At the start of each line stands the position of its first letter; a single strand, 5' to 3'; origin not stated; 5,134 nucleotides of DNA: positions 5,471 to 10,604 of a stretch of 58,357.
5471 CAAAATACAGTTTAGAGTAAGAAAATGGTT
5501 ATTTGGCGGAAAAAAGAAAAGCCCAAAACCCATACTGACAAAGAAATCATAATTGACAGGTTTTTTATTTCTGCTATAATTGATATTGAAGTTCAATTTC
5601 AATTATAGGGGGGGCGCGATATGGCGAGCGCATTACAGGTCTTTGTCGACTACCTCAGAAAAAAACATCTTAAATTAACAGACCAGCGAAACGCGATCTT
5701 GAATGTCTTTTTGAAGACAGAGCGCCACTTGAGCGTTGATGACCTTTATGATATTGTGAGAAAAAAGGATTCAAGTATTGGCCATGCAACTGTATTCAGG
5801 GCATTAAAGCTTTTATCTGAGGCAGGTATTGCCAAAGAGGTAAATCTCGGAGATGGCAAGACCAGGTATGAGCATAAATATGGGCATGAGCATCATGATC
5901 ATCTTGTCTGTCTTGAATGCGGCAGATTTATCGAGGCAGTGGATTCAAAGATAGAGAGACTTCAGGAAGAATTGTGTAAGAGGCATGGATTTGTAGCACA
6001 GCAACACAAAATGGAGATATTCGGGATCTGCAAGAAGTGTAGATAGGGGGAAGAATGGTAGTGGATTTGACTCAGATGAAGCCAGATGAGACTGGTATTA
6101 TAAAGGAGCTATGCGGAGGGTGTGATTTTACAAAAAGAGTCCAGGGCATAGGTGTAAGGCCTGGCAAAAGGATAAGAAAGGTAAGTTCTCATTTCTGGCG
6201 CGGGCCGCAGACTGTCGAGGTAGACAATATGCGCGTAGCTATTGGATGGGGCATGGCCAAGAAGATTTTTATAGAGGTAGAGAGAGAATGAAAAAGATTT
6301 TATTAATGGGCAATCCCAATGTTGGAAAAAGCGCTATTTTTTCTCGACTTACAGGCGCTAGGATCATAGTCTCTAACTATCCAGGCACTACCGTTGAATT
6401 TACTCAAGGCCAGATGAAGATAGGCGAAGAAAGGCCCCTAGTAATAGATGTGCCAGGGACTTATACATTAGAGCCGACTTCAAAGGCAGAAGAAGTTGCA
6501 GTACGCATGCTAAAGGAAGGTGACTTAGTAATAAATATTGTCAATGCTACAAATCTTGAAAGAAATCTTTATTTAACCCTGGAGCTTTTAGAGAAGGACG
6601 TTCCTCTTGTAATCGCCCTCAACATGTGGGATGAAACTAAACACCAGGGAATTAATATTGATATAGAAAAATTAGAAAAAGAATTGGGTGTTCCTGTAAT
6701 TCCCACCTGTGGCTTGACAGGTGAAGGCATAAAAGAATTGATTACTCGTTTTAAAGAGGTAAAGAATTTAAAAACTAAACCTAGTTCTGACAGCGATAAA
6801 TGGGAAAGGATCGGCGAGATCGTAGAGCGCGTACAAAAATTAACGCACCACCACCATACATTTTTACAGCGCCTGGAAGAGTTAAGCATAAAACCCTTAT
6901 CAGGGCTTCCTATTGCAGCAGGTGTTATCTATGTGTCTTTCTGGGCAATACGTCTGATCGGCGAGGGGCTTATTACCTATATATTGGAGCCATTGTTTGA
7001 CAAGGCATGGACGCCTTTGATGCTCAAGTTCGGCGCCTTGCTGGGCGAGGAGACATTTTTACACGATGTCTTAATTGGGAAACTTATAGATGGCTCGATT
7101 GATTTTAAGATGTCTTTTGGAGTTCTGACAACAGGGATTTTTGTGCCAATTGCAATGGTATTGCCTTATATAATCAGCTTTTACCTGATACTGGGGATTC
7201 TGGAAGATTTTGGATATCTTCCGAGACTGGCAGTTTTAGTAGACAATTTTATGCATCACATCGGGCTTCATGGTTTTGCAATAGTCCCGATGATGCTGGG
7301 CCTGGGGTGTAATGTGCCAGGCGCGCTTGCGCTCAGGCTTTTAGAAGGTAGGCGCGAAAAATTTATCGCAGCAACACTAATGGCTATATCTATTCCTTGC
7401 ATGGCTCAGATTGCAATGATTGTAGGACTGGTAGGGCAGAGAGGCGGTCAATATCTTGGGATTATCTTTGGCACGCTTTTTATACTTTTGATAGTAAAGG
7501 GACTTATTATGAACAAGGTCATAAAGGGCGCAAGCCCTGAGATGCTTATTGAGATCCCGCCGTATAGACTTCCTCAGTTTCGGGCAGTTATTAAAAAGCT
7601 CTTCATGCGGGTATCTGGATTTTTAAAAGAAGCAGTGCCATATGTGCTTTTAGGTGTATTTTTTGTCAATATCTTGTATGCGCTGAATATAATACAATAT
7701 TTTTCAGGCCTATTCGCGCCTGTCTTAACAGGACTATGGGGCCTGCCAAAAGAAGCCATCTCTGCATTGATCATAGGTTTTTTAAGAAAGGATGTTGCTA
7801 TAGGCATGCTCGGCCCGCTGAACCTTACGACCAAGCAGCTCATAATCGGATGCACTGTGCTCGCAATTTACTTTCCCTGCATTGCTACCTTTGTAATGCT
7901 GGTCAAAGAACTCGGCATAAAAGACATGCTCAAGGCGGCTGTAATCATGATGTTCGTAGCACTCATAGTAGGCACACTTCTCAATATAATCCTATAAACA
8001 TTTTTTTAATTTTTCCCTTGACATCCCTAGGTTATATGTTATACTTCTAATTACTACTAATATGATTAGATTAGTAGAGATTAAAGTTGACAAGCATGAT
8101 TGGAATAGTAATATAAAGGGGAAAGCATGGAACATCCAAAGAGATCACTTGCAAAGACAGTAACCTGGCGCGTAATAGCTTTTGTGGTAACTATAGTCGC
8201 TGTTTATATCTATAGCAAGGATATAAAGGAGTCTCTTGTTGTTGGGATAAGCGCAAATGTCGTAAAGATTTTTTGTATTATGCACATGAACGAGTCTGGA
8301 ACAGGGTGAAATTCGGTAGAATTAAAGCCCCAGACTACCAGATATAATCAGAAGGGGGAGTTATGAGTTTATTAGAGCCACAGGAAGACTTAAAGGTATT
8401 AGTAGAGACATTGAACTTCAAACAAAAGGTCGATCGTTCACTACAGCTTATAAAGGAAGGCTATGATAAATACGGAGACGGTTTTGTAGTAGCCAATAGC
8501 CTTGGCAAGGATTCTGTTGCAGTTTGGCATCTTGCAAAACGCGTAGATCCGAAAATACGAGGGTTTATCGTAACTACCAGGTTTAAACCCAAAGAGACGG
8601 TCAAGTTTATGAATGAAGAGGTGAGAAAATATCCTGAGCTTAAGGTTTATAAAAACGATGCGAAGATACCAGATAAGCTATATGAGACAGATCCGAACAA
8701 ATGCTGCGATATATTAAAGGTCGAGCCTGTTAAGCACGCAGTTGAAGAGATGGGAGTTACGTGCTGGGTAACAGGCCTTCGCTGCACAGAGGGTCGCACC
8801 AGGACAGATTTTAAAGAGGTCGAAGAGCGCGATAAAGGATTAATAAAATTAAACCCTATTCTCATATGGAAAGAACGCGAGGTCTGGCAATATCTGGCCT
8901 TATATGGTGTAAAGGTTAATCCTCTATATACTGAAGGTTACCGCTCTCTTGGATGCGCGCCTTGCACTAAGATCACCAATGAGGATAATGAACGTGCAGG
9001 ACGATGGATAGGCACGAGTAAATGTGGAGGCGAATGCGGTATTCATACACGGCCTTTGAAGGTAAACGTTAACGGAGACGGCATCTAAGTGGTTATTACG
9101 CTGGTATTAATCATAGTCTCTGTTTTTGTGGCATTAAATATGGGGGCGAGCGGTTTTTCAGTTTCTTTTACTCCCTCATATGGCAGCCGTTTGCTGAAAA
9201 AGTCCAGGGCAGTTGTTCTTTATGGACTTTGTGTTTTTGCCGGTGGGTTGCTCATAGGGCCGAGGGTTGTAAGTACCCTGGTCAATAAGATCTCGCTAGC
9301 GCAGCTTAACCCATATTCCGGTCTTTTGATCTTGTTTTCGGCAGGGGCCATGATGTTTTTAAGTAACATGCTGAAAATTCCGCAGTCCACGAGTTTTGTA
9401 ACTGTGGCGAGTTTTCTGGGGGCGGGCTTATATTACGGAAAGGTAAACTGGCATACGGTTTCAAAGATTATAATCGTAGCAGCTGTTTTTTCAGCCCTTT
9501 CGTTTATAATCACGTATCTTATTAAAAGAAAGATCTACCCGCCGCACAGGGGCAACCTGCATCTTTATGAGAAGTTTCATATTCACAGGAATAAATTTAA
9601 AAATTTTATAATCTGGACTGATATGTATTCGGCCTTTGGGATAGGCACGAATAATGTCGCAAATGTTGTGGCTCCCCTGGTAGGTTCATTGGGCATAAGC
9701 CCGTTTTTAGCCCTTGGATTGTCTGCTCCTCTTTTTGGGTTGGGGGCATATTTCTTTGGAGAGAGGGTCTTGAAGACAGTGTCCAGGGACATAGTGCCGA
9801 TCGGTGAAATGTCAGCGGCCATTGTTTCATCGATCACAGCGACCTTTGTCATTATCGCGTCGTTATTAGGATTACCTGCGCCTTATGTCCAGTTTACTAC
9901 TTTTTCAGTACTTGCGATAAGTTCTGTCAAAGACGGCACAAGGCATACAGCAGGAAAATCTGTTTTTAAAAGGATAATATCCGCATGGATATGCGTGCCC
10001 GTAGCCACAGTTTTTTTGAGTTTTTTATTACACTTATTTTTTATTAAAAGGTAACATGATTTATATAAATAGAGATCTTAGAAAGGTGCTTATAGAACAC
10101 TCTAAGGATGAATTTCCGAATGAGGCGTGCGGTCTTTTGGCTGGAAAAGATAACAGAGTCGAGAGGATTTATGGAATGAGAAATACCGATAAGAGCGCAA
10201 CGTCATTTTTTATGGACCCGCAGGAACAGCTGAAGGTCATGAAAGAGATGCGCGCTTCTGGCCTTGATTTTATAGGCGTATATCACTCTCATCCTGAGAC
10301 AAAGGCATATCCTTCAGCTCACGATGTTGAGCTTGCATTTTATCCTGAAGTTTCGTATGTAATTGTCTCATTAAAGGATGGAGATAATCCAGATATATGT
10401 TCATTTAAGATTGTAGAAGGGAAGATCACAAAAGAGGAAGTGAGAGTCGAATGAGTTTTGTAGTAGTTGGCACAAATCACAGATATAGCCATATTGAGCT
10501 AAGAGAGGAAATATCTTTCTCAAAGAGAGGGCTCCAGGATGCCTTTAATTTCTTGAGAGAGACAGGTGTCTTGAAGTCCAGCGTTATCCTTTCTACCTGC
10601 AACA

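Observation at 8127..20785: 12.6-kb single-strand operon merging sulfate reduction, siroheme precursor synthesis and two protein-thiocarboxylate routes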

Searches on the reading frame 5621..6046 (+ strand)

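Call 17: search_protein_families(library=pfam, proteins=[window:5621-6046:+], max_evalue=0.00001)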
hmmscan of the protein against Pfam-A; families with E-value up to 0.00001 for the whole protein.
window:5621-6046:+ (141 aa): 1 family
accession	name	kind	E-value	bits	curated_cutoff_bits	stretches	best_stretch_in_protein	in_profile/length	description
PF01475.25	FUR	-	1.2e-36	126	23.1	1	15-133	2-120/121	Ferric uptake regulator family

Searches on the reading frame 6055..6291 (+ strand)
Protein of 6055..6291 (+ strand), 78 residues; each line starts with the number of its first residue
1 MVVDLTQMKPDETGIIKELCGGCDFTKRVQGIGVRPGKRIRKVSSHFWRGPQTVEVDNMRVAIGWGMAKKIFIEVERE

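Call 17: search_protein_families(library=pfam, proteins=[window:6055-6291:+], max_evalue=0.00001)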
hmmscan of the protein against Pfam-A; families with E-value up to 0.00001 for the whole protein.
window:6055-6291:+ (78 aa): 1 family
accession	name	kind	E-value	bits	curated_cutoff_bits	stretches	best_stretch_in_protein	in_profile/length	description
PF04023.20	FeoA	-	1.4e-15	57.6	23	1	4-74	2-73/74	FeoA domain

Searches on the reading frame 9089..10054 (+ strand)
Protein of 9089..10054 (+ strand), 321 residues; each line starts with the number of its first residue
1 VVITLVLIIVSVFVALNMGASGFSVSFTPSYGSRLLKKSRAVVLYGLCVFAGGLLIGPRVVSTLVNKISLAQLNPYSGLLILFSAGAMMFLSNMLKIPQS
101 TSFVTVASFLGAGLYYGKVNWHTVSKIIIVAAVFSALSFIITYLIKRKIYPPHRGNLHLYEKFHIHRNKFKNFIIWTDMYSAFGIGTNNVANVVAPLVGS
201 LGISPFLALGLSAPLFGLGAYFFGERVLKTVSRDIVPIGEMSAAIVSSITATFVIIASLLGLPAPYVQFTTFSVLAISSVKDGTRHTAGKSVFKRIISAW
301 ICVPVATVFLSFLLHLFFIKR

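Call 3: search_protein_families(library=pfam, proteins=[window:9089-10054:+])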
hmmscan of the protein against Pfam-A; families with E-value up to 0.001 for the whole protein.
window:9089-10054:+ (321 aa): 1 family
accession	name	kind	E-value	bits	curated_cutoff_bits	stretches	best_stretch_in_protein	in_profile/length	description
PF01384.25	PHO4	-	4.6e-36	124.9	33.7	1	18-311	1-350/350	Phosphate transporter family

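Call 21: search_protein_families(library=ncbifam, proteins=[window:9089-10054:+], max_evalue=0.00001)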
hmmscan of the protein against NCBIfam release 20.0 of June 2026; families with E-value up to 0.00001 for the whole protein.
window:9089-10054:+ (321 aa): 1 family
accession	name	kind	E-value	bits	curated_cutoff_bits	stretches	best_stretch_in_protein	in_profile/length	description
NF053884.1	SulfPermCysPBac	equivalog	3.7e-57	193.8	400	1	4-320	2-317/354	sulfate permease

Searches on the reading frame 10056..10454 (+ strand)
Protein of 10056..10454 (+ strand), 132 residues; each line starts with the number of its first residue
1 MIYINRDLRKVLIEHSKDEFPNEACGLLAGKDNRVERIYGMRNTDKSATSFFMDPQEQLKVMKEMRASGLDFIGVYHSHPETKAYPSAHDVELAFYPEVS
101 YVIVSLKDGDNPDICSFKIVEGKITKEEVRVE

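Call 3: search_protein_families(library=pfam, proteins=[window:10056-10454:+])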
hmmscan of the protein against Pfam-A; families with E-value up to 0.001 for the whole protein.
window:10056-10454:+ (132 aa): 2 families
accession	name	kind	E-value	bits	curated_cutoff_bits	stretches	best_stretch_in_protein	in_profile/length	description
PF14464.11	Prok-JAB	-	1.2e-26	93.3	25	1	7-111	3-105/114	Prokaryotic homologs of the JAB domain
PF01398.27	JAB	-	1.7e-05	25.1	22.5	1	12-94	16-108/117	JAB1/Mov34/MPN/PAD-1 ubiquitin protease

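Call 21: search_protein_families(library=ncbifam, proteins=[window:10056-10454:+], max_evalue=0.00001)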
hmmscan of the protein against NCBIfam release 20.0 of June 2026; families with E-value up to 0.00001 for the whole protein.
window:10056-10454:+ (132 aa): 1 family
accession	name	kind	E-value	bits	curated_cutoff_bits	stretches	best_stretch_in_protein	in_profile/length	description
NF041370.1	desamp_Halo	equivalog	8.9e-25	87.1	130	1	4-120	3-122/133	desampylase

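Call 59: search_solved_structures(query=window:10056-10454:+, max_evalue=0.001)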
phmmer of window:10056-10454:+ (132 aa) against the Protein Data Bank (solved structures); distinct sequences matched with E-value up to 0.001: 7.
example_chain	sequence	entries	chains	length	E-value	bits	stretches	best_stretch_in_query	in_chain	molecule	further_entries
2kks_A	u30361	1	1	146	1.4e-29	105.9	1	4-129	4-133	Uncharacterized protein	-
2kcq_A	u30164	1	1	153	2.4e-15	59.9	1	12-115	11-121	Mov34/MPN/PAD-1 family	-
5lda_A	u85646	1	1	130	5.5e-14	55.5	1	22-109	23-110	JAMM1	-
5ld9_A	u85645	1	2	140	6.6e-14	55.2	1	22-109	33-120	JAMM1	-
6fjv_A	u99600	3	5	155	0.00065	22.9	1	12-93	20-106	26S proteasome regulatory subunit N11-like protein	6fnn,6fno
1oi0_A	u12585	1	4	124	0.00087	22.5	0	3-104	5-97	HYPOTHETICAL PROTEIN AF2198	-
1r5x_A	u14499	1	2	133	0.00089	22.5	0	3-104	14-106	AfJAMM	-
